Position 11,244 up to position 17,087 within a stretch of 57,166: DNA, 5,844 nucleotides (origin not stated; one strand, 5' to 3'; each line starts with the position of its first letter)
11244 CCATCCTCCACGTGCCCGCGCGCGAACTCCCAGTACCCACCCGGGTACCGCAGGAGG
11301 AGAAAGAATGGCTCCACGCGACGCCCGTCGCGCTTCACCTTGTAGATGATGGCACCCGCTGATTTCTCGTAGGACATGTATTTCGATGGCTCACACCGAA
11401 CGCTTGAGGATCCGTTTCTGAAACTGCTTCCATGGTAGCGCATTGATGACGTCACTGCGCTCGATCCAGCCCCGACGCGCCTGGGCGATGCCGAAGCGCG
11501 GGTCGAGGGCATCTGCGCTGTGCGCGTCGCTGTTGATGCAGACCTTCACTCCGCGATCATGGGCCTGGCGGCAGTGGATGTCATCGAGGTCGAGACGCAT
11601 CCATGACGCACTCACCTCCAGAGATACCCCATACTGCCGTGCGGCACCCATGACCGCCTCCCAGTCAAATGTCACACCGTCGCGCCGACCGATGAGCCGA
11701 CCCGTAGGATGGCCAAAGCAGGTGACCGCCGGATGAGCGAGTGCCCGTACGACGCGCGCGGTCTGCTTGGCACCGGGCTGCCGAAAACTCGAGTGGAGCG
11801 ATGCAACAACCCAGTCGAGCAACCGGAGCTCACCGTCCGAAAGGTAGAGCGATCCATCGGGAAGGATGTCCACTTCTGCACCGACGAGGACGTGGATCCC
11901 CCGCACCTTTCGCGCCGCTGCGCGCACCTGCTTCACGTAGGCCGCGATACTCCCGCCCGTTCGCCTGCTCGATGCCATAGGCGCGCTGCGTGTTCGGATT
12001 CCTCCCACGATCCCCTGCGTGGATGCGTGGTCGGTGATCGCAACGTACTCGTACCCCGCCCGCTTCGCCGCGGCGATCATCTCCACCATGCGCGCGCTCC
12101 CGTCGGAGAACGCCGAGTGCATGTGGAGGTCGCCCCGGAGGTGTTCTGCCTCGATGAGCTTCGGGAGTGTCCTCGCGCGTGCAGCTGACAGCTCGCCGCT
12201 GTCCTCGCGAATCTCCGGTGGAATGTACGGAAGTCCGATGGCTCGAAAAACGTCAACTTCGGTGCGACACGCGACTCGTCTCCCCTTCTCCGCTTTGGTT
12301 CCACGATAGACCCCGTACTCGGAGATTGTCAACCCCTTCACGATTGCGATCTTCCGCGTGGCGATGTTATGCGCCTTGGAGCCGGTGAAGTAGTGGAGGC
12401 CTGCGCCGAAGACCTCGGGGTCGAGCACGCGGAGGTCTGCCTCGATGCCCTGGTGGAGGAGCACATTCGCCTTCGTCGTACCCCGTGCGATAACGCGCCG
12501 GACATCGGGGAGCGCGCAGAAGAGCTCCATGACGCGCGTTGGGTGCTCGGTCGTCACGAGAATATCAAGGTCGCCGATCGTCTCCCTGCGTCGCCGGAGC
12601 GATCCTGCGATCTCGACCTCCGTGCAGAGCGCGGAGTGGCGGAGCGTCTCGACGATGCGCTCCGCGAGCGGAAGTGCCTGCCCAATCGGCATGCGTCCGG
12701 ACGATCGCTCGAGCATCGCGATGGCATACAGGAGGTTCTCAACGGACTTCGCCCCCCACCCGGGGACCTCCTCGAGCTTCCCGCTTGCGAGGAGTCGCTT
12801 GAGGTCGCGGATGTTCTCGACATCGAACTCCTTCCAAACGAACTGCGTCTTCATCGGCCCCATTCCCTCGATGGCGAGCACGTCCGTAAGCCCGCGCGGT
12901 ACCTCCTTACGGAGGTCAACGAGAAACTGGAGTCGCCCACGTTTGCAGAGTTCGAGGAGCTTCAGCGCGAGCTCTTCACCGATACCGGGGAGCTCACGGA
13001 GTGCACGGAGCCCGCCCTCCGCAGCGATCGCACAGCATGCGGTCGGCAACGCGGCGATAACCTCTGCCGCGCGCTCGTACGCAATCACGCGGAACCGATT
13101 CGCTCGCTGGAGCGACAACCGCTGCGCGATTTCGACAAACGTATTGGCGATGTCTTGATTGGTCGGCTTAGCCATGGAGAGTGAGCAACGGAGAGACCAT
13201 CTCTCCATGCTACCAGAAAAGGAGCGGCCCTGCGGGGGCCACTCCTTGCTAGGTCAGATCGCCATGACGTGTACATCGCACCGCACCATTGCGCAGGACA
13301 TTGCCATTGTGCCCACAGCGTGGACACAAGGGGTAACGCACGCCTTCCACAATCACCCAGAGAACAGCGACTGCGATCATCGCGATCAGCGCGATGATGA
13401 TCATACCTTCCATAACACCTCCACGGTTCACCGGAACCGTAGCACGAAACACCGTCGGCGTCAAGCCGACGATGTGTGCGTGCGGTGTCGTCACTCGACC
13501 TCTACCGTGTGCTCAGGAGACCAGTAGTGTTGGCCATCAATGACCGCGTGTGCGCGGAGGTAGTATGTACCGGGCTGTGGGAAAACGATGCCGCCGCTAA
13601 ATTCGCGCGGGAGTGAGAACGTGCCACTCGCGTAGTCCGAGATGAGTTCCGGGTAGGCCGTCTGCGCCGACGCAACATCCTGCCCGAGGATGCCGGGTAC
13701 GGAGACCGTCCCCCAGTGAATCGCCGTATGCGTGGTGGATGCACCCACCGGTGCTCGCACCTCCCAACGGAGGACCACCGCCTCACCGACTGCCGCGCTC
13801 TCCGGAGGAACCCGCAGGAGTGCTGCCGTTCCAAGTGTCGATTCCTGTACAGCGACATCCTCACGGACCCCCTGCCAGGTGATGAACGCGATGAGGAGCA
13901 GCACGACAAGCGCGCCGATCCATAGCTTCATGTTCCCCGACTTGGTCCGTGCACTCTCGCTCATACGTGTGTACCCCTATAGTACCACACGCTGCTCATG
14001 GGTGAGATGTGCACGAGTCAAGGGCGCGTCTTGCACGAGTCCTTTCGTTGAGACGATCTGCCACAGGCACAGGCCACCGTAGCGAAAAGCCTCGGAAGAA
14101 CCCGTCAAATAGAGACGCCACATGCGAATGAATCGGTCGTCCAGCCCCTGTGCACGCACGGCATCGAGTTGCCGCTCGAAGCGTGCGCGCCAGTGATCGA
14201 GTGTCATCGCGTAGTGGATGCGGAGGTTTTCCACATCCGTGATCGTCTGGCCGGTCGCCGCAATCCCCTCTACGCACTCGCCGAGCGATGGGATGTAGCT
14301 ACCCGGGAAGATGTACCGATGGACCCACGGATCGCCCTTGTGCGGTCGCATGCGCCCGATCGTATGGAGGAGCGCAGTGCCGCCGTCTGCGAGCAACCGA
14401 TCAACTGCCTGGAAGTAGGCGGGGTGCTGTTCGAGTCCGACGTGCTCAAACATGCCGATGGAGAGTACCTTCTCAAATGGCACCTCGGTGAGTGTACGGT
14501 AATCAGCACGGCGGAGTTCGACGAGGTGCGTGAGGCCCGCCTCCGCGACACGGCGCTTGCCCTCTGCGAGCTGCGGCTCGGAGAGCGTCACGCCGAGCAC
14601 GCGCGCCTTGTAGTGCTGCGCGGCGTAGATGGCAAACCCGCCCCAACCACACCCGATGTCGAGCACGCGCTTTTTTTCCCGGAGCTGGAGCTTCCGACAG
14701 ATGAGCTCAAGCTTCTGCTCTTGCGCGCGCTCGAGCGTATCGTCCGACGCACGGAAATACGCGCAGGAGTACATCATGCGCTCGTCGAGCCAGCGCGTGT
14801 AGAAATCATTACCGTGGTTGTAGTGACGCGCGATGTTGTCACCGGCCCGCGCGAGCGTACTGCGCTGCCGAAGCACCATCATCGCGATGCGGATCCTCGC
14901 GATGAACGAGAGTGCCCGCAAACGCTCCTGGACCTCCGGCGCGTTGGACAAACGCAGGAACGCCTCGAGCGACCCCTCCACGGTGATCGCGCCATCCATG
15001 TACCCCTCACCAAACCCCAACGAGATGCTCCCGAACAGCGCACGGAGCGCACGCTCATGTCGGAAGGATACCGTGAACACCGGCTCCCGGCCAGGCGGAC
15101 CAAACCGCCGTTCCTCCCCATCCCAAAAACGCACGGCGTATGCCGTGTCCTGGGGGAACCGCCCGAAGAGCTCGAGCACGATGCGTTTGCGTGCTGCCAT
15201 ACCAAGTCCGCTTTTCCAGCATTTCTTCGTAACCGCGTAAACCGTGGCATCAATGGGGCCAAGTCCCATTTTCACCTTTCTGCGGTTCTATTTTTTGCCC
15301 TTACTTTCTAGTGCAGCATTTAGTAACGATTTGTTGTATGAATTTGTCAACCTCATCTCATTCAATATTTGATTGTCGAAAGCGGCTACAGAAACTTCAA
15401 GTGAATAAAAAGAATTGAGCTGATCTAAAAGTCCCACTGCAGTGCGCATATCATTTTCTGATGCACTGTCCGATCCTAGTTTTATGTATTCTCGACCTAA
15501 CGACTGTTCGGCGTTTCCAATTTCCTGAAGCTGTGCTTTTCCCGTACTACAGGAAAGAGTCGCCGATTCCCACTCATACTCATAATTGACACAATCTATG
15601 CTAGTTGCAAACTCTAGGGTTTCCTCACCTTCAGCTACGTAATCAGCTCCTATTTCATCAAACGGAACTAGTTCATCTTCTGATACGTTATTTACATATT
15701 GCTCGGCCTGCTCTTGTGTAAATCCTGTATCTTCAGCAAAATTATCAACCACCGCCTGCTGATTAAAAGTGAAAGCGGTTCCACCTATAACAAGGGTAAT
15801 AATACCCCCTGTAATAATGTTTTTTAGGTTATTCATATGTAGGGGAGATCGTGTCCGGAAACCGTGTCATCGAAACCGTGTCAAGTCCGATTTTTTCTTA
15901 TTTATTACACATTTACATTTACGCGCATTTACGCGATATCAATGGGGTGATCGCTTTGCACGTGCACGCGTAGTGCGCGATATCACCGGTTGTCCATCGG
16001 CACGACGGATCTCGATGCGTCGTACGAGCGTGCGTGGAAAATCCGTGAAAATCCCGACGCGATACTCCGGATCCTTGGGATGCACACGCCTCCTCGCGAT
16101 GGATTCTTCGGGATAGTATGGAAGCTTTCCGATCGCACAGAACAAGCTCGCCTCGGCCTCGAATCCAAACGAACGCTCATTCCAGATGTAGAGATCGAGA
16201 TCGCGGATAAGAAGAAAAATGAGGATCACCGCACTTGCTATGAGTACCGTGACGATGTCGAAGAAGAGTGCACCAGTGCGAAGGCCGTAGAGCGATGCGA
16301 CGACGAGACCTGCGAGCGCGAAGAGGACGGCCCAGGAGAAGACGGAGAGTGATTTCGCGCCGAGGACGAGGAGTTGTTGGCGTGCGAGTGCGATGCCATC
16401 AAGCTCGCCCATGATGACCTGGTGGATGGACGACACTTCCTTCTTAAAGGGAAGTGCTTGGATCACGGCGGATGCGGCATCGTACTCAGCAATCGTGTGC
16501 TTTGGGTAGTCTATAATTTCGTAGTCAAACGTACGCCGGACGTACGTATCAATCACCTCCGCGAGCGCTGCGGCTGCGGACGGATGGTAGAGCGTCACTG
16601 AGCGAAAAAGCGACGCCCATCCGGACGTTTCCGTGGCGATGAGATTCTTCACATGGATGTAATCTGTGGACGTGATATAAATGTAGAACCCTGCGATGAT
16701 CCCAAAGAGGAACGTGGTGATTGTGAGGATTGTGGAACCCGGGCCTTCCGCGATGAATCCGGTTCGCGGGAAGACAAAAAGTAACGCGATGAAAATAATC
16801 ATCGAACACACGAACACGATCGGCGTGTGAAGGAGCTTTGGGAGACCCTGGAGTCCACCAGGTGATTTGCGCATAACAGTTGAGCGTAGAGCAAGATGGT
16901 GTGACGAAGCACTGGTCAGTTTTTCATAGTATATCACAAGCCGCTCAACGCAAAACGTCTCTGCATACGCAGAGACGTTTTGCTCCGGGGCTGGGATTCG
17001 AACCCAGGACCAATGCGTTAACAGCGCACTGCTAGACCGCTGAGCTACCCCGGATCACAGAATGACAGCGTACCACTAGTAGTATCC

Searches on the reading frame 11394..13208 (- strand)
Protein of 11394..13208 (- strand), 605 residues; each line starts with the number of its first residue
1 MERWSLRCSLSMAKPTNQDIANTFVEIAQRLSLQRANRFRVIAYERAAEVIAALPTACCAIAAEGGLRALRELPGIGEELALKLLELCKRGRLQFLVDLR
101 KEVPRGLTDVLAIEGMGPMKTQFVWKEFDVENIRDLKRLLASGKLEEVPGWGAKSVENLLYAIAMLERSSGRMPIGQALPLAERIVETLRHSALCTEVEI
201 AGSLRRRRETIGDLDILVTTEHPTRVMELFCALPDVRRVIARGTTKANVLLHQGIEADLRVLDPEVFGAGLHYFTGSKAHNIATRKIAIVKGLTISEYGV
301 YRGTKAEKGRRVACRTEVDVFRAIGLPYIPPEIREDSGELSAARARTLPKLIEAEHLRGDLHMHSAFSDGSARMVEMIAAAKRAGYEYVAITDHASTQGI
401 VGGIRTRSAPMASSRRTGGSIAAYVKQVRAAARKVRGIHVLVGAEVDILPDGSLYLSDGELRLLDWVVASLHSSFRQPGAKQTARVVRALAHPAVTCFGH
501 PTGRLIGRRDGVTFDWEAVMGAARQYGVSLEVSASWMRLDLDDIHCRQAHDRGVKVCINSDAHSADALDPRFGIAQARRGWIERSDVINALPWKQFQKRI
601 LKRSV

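Call 69: search_protein_families(library=pfam, proteins=[window:11394-13208:-], max_evalue=0.00001)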
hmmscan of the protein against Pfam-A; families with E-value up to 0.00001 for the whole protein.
window:11394-13208:- (605 aa): 3 families
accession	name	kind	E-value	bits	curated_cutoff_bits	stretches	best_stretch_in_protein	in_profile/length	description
PF14791.11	DNA_pol_B_thumb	-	1.2e-21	76.8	25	1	271-335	2-63/63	DNA polymerase beta thumb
PF14716.13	HHH_8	-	1.9e-13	51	30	1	16-93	2-73/73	Helix-hairpin-helix domain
PF02811.25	PHP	-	1.3e-12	48.8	26.4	1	360-477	1-98/164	PHP domain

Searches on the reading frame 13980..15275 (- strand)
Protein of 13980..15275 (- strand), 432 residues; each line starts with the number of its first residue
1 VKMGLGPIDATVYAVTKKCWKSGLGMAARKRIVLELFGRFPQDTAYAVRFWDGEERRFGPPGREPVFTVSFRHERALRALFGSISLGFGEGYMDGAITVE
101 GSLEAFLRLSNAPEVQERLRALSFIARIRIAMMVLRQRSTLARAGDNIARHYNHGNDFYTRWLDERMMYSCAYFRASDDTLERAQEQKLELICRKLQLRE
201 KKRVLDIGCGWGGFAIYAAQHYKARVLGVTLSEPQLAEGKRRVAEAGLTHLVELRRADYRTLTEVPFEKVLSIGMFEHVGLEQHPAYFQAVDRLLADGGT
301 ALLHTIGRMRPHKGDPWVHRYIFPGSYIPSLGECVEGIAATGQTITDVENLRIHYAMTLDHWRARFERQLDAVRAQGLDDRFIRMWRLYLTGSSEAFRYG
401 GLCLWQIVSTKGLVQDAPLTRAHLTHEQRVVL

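Call 69: search_protein_families(library=pfam, proteins=[window:13980-15275:-], max_evalue=0.00001)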
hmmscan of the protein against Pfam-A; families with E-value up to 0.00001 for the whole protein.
window:13980-15275:- (432 aa): 8 families
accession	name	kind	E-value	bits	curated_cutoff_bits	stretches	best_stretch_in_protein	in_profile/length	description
PF02353.26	CMAS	-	1e-88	297.7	27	1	143-407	5-273/273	Mycolic acid cyclopropane synthetase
PF13649.12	Methyltransf_25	-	2.5e-16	60.6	27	1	204-299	1-97/97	Methyltransferase domain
PF25371.1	DUF7884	-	1.8e-13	50.9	27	1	44-108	12-76/90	Domain of unknown function (DUF7884)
PF08241.18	Methyltransf_11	-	8.4e-13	49.2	21.2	1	205-302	1-94/95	Methyltransferase domain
PF08242.18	Methyltransf_12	-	1.7e-10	41.9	30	1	205-300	1-97/98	Methyltransferase domain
PF13489.12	Methyltransf_23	-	3.2e-10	40.4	27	1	190-320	11-124/164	Methyltransferase domain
PF01728.25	FtsJ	-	6.1e-08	33.2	24.1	1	188-298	8-99/181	FtsJ-like methyltransferase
PF13847.12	Methyltransf_31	-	2.8e-07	30.7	27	1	199-307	2-113/145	Methyltransferase domain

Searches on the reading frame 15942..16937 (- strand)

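Call 85: search_protein_families(library=pfam, proteins=[window:15942-16937:-], max_evalue=0.0001)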
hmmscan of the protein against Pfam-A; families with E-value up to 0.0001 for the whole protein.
window:15942-16937:- (332 aa): 1 family
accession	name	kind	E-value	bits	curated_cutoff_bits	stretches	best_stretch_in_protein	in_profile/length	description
PF14023.12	Bestrophin-like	-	1.5e-09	38.2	32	1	69-248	32-218/232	Bestrophin-like domain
